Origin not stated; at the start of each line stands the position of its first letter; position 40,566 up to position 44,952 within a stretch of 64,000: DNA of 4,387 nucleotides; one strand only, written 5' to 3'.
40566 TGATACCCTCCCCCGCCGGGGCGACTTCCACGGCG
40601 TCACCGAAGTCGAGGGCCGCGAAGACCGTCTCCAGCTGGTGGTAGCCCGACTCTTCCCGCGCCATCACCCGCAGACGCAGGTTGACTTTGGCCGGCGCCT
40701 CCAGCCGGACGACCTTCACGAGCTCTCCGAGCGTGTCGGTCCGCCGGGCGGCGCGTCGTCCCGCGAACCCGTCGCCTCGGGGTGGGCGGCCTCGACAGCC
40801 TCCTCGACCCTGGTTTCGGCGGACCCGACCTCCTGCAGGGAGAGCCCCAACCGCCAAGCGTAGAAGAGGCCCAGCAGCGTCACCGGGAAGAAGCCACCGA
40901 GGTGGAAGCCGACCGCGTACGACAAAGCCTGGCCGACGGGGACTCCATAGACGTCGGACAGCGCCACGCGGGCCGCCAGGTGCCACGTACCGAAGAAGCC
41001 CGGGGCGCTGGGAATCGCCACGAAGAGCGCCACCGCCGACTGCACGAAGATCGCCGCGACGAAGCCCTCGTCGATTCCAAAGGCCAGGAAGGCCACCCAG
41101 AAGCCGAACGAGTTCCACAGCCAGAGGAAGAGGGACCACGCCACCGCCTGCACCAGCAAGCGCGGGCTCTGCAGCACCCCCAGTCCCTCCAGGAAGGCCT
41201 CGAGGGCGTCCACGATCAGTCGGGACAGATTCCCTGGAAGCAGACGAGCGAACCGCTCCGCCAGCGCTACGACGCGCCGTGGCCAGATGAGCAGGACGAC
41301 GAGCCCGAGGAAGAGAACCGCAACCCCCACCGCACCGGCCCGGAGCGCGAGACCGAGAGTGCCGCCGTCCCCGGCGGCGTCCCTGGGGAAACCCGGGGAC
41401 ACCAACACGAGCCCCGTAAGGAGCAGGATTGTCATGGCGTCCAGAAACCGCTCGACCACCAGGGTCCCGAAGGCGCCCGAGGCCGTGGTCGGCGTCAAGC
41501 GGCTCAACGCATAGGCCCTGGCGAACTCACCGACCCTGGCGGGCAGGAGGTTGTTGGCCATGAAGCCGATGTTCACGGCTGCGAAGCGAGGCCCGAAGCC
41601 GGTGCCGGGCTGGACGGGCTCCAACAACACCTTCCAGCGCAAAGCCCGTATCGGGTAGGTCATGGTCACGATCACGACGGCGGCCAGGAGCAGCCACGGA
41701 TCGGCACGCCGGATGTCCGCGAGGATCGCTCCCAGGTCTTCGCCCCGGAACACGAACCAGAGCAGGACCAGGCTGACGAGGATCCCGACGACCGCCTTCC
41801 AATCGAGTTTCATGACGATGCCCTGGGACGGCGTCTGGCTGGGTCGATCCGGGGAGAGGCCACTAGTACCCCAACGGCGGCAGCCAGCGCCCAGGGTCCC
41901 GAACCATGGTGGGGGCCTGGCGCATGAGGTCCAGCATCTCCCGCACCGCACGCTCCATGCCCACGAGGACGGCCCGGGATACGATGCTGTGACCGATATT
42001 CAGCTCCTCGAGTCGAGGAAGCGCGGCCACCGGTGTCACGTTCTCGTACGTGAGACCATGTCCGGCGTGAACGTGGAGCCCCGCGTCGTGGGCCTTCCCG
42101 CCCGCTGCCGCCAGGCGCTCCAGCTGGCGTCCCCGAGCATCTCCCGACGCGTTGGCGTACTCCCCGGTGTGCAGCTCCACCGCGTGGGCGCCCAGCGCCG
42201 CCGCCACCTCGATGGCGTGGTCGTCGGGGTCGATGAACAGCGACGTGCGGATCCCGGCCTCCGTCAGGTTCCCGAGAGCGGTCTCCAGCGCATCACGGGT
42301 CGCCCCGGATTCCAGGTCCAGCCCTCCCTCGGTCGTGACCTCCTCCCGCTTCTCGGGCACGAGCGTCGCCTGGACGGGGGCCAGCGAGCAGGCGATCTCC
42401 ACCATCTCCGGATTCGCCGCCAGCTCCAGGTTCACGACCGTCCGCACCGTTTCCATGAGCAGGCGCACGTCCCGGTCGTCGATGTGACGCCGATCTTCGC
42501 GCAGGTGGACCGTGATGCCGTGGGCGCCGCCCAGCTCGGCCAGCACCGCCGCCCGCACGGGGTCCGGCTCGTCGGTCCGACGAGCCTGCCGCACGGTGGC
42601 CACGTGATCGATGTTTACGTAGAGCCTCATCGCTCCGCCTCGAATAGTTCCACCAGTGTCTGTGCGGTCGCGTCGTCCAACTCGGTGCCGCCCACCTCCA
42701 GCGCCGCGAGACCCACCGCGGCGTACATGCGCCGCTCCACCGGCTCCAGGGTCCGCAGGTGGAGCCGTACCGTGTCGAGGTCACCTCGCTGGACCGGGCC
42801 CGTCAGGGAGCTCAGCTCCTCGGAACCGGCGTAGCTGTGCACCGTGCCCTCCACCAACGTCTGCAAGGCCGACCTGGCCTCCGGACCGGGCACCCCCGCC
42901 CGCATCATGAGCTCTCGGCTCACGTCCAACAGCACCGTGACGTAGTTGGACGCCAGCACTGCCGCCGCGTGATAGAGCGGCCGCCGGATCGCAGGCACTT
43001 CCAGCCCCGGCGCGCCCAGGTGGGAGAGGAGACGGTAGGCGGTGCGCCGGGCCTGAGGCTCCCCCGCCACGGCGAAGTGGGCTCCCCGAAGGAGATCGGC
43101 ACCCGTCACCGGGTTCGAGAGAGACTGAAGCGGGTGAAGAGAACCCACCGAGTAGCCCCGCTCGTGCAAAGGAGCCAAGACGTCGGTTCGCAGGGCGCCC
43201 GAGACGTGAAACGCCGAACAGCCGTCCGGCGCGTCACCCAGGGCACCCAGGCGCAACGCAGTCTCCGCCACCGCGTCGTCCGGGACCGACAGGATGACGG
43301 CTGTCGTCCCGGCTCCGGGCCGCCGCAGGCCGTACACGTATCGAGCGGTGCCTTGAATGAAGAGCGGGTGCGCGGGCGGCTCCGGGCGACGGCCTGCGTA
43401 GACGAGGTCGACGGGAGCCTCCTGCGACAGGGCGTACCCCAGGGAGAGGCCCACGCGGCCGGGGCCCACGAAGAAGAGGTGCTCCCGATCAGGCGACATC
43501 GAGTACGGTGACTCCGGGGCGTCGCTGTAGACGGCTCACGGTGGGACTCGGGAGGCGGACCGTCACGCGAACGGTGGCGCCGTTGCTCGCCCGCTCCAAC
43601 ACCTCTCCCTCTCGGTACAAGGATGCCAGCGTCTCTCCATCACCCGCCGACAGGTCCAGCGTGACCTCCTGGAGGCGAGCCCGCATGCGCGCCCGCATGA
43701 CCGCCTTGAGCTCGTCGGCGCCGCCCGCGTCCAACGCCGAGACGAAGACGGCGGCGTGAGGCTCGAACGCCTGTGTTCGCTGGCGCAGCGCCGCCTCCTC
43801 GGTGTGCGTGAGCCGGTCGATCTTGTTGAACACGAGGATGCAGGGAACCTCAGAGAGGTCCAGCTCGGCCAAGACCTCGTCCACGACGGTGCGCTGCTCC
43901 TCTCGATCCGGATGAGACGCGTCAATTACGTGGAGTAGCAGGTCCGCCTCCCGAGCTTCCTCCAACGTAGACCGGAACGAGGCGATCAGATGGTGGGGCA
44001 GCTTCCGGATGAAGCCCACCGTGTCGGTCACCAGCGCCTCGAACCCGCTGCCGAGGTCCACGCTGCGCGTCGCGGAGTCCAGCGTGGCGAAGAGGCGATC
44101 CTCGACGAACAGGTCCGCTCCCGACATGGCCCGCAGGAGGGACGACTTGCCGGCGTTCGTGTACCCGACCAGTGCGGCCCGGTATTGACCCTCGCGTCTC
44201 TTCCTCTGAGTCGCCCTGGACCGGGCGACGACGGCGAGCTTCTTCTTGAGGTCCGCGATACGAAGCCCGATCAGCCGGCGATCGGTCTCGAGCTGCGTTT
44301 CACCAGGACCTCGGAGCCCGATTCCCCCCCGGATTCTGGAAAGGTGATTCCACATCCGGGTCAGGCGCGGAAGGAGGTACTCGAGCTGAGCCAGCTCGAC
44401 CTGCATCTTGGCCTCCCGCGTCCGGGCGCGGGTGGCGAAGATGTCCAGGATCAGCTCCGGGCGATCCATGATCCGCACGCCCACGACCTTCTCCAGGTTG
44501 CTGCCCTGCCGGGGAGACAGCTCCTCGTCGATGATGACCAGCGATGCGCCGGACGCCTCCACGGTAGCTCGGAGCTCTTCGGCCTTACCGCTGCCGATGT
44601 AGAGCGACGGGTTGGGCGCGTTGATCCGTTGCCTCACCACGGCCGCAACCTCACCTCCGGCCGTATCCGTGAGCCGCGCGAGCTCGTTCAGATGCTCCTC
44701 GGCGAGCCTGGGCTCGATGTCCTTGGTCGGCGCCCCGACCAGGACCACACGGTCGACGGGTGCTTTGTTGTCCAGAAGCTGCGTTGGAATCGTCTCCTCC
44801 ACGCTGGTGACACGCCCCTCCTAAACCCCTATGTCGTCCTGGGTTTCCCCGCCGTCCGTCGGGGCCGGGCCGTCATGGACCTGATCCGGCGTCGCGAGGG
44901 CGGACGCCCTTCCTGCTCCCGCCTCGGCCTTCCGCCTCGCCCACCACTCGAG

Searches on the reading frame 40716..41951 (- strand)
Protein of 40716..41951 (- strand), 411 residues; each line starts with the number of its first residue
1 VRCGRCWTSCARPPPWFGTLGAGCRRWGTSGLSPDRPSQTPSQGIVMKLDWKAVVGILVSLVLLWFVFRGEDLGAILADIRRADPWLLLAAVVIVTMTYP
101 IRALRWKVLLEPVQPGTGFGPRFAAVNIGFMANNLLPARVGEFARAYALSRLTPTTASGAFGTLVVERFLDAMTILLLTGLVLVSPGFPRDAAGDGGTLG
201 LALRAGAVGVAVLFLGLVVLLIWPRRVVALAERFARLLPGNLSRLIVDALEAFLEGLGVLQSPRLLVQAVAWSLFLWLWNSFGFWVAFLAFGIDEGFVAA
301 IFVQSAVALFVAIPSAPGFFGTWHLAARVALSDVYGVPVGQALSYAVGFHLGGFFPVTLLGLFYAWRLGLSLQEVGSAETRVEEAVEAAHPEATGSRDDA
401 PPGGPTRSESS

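Call 50: search_protein_families(library=pfam, proteins=[window:40716-41951:-], max_evalue=0.001)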
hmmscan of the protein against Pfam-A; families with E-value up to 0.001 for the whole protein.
window:40716-41951:- (411 aa): 1 family
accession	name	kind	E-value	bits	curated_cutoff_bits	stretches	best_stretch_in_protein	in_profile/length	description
PF03706.18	LPG_synthase_TM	-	5.3e-53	180.9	33.4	1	54-361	2-302/302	Lysylphosphatidylglycerol synthase TM region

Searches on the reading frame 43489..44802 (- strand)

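Call 50: search_protein_families(library=pfam, proteins=[window:43489-44802:-], max_evalue=0.001)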
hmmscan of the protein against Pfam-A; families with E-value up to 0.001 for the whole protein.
window:43489-44802:- (437 aa): 9 families
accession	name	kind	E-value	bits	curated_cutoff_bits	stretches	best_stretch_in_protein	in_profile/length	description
PF16360.10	GTP-bdg_M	-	2.2e-33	115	29.5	1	125-203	1-79/79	GTP-binding GTPase Middle Region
PF13167.11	GTP-bdg_N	-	6.2e-31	107.3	25.4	1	35-123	1-89/89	GTP-binding GTPase N-terminal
PF01926.29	MMR_HSR1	-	2.2e-20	73.3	21.9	1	209-327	2-113/113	50S ribosome-binding GTPase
PF02492.25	cobW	-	8.4e-06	25.9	20.7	1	252-353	82-179/180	CobW/HypB/UreG, nucleotide-binding domain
PF03193.22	RsgA_GTPase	-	1.5e-05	25.3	30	0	299-372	34-107/174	RsgA GTPase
PF00025.27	Arf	-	1.5e-05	25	22.3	1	204-342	12-139/174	ADP-ribosylation factor family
PF19275.4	HflX_C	-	2.1e-05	24.9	26.4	1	345-431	6-93/102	HflX C-terminal domain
PF02421.24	FeoB_N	-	6.3e-05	23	27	1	208-364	2-151/156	Ferrous iron transport protein B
PF00009.33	GTP_EFTU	-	0.00082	19.4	26.5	0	282-365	89-178/188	Elongation factor Tu GTP binding domain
